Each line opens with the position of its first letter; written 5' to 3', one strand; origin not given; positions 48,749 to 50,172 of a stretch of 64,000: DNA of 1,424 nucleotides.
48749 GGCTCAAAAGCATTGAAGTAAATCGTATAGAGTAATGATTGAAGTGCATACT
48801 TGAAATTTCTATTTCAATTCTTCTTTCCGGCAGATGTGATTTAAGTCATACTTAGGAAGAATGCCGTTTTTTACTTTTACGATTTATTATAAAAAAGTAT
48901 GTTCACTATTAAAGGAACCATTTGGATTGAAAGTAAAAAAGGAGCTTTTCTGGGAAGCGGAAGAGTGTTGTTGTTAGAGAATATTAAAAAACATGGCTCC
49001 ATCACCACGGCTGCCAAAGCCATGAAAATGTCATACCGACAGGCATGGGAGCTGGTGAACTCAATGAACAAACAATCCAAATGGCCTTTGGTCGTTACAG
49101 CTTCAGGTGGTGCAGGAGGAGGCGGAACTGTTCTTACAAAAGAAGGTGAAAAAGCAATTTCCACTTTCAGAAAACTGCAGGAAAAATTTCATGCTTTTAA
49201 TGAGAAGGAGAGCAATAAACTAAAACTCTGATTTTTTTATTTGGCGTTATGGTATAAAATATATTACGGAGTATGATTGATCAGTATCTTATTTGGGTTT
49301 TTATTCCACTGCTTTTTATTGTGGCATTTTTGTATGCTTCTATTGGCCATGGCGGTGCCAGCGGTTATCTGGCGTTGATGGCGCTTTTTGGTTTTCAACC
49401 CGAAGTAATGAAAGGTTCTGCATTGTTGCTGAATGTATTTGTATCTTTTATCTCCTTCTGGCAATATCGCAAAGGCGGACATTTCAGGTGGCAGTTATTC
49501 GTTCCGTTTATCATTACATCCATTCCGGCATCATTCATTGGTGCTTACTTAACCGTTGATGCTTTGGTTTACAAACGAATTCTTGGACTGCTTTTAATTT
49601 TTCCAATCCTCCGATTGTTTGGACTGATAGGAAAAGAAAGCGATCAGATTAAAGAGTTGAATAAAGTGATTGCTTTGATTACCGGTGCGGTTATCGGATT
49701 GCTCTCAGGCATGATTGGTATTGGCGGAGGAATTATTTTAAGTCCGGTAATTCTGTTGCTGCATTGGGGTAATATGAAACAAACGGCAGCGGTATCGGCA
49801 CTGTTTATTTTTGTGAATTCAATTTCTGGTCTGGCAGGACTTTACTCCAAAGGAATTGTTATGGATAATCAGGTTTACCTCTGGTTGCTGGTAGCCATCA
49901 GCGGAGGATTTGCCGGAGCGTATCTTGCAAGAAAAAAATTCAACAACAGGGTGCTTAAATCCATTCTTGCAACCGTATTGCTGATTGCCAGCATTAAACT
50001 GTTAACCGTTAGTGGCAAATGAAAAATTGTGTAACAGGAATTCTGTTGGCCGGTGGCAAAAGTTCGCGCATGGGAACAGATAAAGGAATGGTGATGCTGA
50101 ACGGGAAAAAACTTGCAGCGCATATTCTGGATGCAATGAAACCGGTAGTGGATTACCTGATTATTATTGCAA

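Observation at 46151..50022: TonB-dependent receptor + SUOX-fold lipoprotein + ModE-type regulator + TauE/DUF81 permease leading a Moco operon: candidate non-ModABC molybdenum acquisition system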

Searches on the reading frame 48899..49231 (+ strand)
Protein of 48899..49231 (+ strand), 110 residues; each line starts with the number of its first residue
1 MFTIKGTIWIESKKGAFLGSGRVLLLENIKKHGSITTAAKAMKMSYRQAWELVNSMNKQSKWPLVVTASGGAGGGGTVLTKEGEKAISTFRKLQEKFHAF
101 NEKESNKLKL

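Call 3: search_protein_families(library=pfam, proteins=[window:48899-49231:+], max_evalue=0.01)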
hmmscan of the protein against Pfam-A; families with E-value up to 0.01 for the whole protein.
window:48899-49231:+ (110 aa): 1 family
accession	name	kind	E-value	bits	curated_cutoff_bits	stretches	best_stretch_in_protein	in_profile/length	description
PF00126.33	HTH_1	-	9.6e-06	25.9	26.6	1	26-84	7-60/60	Bacterial regulatory helix-turn-helix protein, lysR family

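Call 4: search_protein_families(library=ncbifam, proteins=[window:48899-49231:+], max_evalue=0.01)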
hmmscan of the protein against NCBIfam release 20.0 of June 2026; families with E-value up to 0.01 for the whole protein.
window:48899-49231:+ (110 aa): 3 families
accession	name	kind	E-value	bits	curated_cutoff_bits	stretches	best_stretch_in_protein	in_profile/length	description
TIGR00637.1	ModE_repress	subfamily_domain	4.8e-25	87.5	98.5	1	18-98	2-82/100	ModE molybdate transport repressor domain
NF007957.0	PRK10676.1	equivalog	4e-18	65.5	369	1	17-101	16-101/263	molybdenum-dependent transcriptional regulator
NF045990.1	TransRegCbbRRhodb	equivalog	0.0051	15.9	450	1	26-99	14-84/304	LysR family regulator CbbR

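Call 28: search_solved_structures(query=window:48899-49231:+, max_evalue=0.01, show_alignments=2)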
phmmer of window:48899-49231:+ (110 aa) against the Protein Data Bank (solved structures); distinct sequences matched with E-value up to 0.01: 3.
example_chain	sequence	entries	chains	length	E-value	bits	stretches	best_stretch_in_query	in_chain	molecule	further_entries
2ijl_A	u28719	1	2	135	2.5e-16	62.7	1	4-99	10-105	Molybdenum-binding transcriptional repressor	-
1o7l_A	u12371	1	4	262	3.9e-14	55.7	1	14-93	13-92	TRANSCRIPTIONAL REGULATOR MODE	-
1b9m_A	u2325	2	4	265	3.9e-14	55.7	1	14-93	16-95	PROTEIN (MODE)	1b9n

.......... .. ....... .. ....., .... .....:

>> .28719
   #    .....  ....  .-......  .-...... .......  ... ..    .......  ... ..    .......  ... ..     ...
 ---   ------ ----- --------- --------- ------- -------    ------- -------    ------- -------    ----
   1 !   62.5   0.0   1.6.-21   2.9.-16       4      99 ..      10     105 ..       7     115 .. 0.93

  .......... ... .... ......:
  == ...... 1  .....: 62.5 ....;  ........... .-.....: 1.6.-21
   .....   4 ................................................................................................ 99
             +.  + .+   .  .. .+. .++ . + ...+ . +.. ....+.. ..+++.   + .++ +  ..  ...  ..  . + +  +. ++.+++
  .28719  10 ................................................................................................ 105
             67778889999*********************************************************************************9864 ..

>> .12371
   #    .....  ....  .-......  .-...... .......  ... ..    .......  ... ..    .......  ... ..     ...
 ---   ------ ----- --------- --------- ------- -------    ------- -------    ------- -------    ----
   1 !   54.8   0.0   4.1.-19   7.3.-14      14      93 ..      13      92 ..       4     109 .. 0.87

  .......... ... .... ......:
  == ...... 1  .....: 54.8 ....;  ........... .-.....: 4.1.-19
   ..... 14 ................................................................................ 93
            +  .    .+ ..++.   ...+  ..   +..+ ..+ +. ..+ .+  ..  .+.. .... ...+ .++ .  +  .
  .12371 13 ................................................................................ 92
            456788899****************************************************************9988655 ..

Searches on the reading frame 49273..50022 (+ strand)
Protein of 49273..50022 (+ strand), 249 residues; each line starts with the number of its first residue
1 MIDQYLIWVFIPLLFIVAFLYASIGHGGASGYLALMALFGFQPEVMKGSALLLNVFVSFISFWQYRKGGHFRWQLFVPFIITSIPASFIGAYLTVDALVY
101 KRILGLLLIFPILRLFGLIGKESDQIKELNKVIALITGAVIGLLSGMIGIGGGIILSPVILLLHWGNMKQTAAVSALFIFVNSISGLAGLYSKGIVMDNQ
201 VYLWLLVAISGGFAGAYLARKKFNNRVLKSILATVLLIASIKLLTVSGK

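Call 3: search_protein_families(library=pfam, proteins=[window:49273-50022:+], max_evalue=0.01)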
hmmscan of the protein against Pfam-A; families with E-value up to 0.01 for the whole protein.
window:49273-50022:+ (249 aa): 2 families
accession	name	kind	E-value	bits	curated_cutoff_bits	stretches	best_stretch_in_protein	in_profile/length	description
PF01925.25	TauE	-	4.4e-37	128.4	32.6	1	12-243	3-237/237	Sulfite exporter TauE/SafE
PF12670.12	DUF3792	-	0.0023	18.5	31.3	1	54-149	16-115/115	Protein of unknown function (DUF3792)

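Call 4: search_protein_families(library=ncbifam, proteins=[window:49273-50022:+], max_evalue=0.01)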
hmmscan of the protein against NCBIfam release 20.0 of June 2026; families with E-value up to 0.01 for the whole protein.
window:49273-50022:+ (249 aa): 2 families
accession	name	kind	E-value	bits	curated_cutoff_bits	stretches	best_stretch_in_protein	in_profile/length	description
NF040961.1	MamO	equivalog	2.2e-05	23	800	1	132-244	529-648/648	magnetosome protein MamO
NF007909.0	PRK10621.1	equivalog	0.0019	17.6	383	1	12-245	13-252/266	hypothetical protein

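Call 29: search_solved_structures(query=window:49273-50022:+, max_evalue=0.1)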
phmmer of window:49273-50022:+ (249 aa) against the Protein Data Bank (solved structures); distinct sequences matched with E-value up to 0.1: 0.

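Call 67: find_homologous_proteins(query=window:49273-50022:+, max_evalue=1e-10)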
Query window:49273-50022:+ (249 aa): 7978 proteins with E <= 1e-10 among 8000 candidates; the best 120 are listed.
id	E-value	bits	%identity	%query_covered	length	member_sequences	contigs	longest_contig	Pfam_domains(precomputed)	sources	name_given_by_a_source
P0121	8.8e-140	482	94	100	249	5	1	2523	PF01925.26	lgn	-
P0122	3.5e-136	471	88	100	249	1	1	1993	PF01925.26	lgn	-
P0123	1.0e-115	404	76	100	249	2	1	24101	PF01925.26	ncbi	-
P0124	1.6e-114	400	76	100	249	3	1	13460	PF01925.26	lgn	-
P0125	9.6e-114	397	76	100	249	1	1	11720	PF01925.26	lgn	-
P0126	1.3e-112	393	75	99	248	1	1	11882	PF01925.26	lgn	-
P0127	3.9e-112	392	73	100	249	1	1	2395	PF01925.26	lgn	-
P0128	9.2e-112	391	73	100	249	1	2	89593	PF01925.26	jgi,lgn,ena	-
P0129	9.2e-112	391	73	100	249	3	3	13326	PF01925.26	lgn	-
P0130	9.3e-112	391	75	100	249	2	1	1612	PF01925.26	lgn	-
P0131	1.9e-111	390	74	100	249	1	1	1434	PF01925.26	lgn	-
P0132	5.1e-111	388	74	100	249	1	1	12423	PF01925.26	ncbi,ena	-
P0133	9.2e-111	387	74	100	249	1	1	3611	PF01925.26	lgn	-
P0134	1.1e-110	387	74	100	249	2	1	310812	PF01925.26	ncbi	ncbi:MAG: sulfite exporter TauE/SafE family protein [Bacteroidota bacterium]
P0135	2.6e-110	386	73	100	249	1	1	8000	PF01925.26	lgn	-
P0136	8.2e-110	384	75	99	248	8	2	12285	PF01925.26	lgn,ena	-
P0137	8.8e-110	384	73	100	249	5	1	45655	PF01925.26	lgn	-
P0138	1.9e-109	383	77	92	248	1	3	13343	PF01925.26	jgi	jgi:uncharacterized membrane protein YfcA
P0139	1.4e-108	380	73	100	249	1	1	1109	PF01925.26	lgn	-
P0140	1.6e-108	380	74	99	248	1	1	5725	PF01925.26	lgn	-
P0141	1.6e-108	380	71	100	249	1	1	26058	PF01925.26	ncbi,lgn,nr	ncbi:MAG: sulfite exporter TauE/SafE family protein [Bacteroidetes bacterium]|nr:sulfite exporter Ta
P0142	2.0e-108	380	72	100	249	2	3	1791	PF01925.26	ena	-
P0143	2.3e-108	380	72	100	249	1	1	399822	PF01925.26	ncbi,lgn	ncbi:MAG: sulfite exporter TauE/SafE family protein [Bacteroidota bacterium]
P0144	2.3e-108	380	74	100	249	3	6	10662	PF01925.26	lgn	-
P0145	2.8e-108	379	75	99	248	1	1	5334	PF01925.26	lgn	-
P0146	3.2e-108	379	72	100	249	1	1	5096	PF01925.26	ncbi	-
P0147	7.1e-108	378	73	100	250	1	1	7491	PF01925.26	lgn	-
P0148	8.8e-108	378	71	100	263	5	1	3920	PF01925.26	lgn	-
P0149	1.0e-107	377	71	100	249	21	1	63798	PF01925.26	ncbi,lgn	ncbi:MAG: sulfite exporter TauE/SafE family protein [Bacteroidota bacterium]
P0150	2.6e-107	376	73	100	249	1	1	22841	PF01925.26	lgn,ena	-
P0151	5.6e-107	375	71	100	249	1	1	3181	PF01925.26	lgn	-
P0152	8.0e-107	374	71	99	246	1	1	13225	PF01925.26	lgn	-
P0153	1.0e-106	374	71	100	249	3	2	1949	PF01925.26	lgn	-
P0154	1.5e-106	374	71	100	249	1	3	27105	PF01925.26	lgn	-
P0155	1.9e-106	373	71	92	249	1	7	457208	PF01925.26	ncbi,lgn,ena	-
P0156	2.0e-106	373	72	100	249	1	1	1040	PF01925.26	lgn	-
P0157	3.0e-106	373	72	100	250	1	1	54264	PF01925.26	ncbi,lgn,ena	-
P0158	3.6e-106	372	71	100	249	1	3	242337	PF01925.26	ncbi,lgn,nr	ncbi:MAG: hypothetical protein POELPBGB_01116 [Bacteroidia bacterium]|nr:hypothetical protein [Bacte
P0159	5.9e-106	372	71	100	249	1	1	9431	PF01925.26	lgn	-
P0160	6.1e-106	372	72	99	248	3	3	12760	PF01925.26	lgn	-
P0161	2.5e-105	370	73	99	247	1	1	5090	PF01925.26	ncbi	-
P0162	2.8e-105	369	72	97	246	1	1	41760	PF01925.26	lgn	-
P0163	2.9e-105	369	71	99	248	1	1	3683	PF01925.26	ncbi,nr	ncbi:MAG: sulfite exporter TauE/SafE family protein [Crocinitomicaceae bacterium]|nr:sulfite exporte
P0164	4.0e-105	369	72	100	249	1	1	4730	PF01925.26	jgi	jgi:uncharacterized membrane protein YfcA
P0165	1.9e-104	367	70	99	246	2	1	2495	PF01925.26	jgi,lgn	-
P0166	4.4e-104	366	70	99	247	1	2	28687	PF01925.26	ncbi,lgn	-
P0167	4.6e-104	365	71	99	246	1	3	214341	PF01925.26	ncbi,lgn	-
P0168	7.0e-104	365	72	100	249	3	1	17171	PF01925.26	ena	-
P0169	9.4e-104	364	73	98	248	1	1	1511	PF01925.26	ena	-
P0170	1.7e-103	364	71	97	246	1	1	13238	PF01925.26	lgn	-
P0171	7.0e-103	362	68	100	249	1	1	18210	PF01925.26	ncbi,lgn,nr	ncbi:MAG: sulfite exporter TauE/SafE family protein [Bacteroidetes bacterium]|nr:sulfite exporter Ta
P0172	8.3e-103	361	73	96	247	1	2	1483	PF01925.26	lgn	-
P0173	1.8e-102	360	69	100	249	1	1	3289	PF01925.26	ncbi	-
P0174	2.0e-102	360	74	96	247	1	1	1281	PF01925.26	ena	-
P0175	3.2e-102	359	72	96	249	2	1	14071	PF01925.26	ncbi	-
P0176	6.5e-102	358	69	100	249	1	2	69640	PF01925.26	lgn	-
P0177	6.8e-102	358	71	99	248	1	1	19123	PF01925.26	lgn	-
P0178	7.2e-102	358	69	100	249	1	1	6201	PF01925.26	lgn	-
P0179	1.4e-101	357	71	95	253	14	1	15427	PF01925.26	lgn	-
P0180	2.1e-101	357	70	100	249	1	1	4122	PF01925.26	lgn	-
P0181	2.2e-101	357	69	100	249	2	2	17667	PF01925.26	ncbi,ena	-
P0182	2.8e-101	356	72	96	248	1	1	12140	PF01925.26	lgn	-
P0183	2.9e-101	356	68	100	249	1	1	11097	PF01925.26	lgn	-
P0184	3.8e-101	356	72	96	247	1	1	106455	PF01925.26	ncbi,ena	-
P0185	3.0e-100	353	67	97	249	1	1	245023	PF01925.26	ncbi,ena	-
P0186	3.0e-100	353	67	96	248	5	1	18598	PF01925.26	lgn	-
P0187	3.6e-100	353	72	96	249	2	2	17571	PF01925.26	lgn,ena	-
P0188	4.4e-100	352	69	97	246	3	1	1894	PF01925.26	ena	-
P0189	9.7e-100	351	65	100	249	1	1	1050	PF01925.26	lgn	-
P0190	1.2e-99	351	69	99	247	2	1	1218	PF01925.26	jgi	jgi:uncharacterized membrane protein YfcA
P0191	1.4e-99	351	69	96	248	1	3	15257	PF01925.26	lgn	-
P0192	1.9e-99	350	69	98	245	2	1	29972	PF01925.26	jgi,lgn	-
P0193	3.3e-99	350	71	92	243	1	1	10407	PF01925.26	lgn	-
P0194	4.2e-99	349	70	96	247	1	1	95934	PF01925.26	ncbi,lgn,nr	ncbi:MAG: hypothetical protein JWN78_2447 [Bacteroidota bacterium]|nr:hypothetical protein [Bacteroi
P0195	5.9e-99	349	65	100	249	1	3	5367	PF01925.26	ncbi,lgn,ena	ncbi:MAG: sulfite exporter TauE/SafE family protein [Bacteroidota bacterium]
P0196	9.1e-99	348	69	98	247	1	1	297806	PF01925.26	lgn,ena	-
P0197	1.1e-98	348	68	99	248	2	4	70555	PF01925.26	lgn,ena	-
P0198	1.5e-98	347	67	99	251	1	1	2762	PF01925.26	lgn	-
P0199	2.8e-98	347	70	99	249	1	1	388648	PF01925.26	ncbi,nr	ncbi:MAG: sulfite exporter TauE/SafE family protein [Bacteroidetes bacterium]|nr:sulfite exporter Ta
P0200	3.0e-98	346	65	100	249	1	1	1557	PF01925.26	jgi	jgi:hypothetical protein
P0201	3.6e-98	346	71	97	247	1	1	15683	PF01925.26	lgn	-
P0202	9.0e-98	345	65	99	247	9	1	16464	PF01925.26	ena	-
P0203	1.0e-97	345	66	99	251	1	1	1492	PF01925.26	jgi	jgi:uncharacterized protein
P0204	1.1e-97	345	67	99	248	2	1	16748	PF01925.26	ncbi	-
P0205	1.4e-97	344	65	100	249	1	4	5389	PF01925.26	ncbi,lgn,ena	-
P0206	1.4e-97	344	69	98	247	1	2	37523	PF01925.26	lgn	-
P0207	1.5e-97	344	64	100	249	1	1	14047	PF01925.26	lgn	-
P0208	1.9e-97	344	69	98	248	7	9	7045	PF01925.26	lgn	-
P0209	1.9e-97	344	68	99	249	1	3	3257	PF01925.26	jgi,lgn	-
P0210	2.0e-97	344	64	100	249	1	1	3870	PF01925.26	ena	-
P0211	2.1e-97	344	69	94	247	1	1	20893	PF01925.26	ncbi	-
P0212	2.5e-97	343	68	99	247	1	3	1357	PF01925.26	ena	-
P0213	3.3e-97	343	71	91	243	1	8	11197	PF01925.26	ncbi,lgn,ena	-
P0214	4.6e-97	343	66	98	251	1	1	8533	PF01925.26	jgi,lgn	jgi:hypothetical protein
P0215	5.1e-97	342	71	96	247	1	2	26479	PF01925.26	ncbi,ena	-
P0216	5.5e-97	342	70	90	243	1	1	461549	PF01925.26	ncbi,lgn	ncbi:MAG: sulfite exporter TauE/SafE family protein [Chitinophagales bacterium]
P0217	7.7e-97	342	68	100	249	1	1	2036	PF01925.26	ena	-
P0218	1.4e-96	341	69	97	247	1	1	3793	PF01925.26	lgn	-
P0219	1.4e-96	341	70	91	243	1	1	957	PF01925.26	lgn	-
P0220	1.7e-96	341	70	96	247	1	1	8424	PF01925.26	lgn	-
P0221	1.7e-96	341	69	96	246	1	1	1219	PF01925.26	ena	-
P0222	3.1e-96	340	70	96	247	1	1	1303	PF01925.26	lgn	-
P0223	3.1e-96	340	70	96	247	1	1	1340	PF01925.26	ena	-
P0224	3.7e-96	340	68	92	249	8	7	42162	PF01925.26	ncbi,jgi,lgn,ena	jgi:hypothetical protein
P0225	6.3e-96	339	67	97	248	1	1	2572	PF01925.26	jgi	jgi:hypothetical protein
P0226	8.2e-96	338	66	98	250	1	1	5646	PF01925.26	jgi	jgi:uncharacterized membrane protein YfcA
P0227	8.9e-96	338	65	100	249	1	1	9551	PF01925.26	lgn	-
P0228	9.7e-96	338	67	92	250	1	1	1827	PF01925.26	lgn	-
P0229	9.8e-96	338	68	90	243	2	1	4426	PF01925.26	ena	-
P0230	1.7e-95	337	66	99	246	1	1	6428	PF01925.26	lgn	-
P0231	1.7e-95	337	63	100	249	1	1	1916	PF01925.26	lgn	-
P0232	3.0e-95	337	64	100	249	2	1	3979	PF01925.26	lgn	-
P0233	3.1e-95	337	68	90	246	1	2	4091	PF01925.26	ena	-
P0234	4.1e-95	336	64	92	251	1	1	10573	PF01925.26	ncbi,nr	ncbi:MAG: sulfite exporter TauE/SafE family protein [Bacteroidetes bacterium]|nr:MAG: sulfite export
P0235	4.4e-95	336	66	97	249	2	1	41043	PF01925.26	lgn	-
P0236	5.2e-95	336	67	94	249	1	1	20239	PF01925.26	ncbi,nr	ncbi:MAG: sulfite exporter TauE/SafE family protein [Bacteroidetes bacterium]|nr:sulfite exporter Ta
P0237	6.2e-95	336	70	90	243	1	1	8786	PF01925.26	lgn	-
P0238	6.4e-95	336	65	100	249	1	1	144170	PF01925.26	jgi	-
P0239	7.4e-95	335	69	90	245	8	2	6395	PF01925.26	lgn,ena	-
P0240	8.1e-95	335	69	97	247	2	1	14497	PF01925.26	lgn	-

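Call 68: find_encoding_contigs(protein=P0185, flank=8000, max_places=1)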
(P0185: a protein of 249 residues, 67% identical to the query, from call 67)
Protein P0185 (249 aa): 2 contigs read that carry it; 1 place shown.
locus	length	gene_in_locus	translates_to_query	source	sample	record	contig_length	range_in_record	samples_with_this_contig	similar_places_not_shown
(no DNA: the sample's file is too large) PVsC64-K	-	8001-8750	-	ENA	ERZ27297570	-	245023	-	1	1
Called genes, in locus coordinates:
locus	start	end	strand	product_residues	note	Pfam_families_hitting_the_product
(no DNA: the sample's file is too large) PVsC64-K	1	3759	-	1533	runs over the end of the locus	-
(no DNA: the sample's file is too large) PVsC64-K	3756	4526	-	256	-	PF00121:TIM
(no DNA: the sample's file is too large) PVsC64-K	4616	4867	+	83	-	-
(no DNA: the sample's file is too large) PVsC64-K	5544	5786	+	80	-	-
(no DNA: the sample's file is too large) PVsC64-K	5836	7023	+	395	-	PF03453:MoeA_N, PF00994:MoCF_biosynth, PF03454:MoeA_C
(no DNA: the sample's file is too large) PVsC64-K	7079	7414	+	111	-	PF00126:HTH_1 (weak)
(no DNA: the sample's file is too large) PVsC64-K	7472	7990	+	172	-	-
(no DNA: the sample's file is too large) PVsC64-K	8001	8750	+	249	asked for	PF01925:TauE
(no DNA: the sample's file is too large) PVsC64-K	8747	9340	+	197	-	PF12804:NTP_transf_3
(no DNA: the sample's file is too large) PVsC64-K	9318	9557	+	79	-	PF02597:ThiS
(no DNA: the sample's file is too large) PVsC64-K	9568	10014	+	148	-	PF02391:MoaE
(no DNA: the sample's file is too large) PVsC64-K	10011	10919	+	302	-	PF01967:MoaC, PF00994:MoCF_biosynth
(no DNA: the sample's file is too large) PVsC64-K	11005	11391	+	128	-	-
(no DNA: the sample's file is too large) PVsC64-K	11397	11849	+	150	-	-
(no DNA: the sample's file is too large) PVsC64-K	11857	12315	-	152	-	-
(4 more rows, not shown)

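Call 69: find_encoding_contigs(protein=P0238, flank=8000, max_places=1)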
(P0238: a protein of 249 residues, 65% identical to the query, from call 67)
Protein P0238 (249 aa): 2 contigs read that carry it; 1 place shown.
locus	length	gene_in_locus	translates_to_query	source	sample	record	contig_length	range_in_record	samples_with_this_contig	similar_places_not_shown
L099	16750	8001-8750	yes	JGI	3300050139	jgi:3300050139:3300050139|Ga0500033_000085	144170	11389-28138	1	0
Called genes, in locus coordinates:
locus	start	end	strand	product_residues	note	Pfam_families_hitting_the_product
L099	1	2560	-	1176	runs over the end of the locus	PF01855:POR_N, PF17147:PFOR_II, PF01558:POR, PF10371:EKR, PF00037:Fer4 (weak), PF12837:Fer4_6 (weak), PF12838:Fer4_7 (weak), PF02775:TPP_enzyme_C, +3 more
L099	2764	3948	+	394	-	PF03453:MoeA_N, PF00994:MoCF_biosynth, PF03454:MoeA_C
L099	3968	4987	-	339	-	PF02239:Cytochrom_D1 (weak), PF16819:DUF5074 (faint), PF21783:YNCE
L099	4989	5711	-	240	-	PF00081:Sod_Fe_N, PF02777:Sod_Fe_C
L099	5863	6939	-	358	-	PF12698:ABC2_membrane_3, PF01061:ABC2_membrane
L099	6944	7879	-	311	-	PF02463:SMC_N (weak), PF00005:ABC_tran, PF13304:AAA_21 (weak), PF13732:DrrA1-3_C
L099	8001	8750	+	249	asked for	PF01925:TauE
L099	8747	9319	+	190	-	PF12804:NTP_transf_3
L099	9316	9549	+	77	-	PF02597:ThiS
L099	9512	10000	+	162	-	PF02391:MoaE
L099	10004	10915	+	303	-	PF01967:MoaC, PF00994:MoCF_biosynth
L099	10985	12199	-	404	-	PF00149:Metallophos, PF18962:Por_Secre_tail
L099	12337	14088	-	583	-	PF18962:Por_Secre_tail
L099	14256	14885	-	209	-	-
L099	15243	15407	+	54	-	-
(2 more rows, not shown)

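Call 70: find_encoding_contigs(protein=P0143, flank=8000, max_places=1)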
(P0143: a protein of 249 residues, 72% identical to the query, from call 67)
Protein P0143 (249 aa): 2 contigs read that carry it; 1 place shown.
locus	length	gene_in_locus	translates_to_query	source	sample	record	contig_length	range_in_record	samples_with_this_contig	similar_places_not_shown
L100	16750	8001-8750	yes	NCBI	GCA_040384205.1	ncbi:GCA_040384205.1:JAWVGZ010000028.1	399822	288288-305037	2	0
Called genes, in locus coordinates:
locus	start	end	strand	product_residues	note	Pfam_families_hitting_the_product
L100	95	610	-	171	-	-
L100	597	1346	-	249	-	PF06114:Peptidase_M78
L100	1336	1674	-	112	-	PF12844:HTH_19, PF13560:HTH_31, PF01381:HTH_3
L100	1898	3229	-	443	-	PF07690:MFS_1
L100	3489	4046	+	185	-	PF03831:YjdM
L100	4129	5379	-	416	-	PF00083:Sugar_tr, PF07690:MFS_1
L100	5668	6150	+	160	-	PF03167:UDG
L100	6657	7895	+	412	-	PF03453:MoeA_N, PF00994:MoCF_biosynth, PF03454:MoeA_C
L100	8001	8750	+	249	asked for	PF01925:TauE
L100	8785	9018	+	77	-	PF02597:ThiS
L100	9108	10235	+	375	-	PF00899:ThiF, PF00581:Rhodanese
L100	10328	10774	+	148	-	PF02391:MoaE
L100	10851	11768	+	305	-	PF01967:MoaC, PF00994:MoCF_biosynth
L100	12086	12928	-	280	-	PF00691:OmpA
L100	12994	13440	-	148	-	-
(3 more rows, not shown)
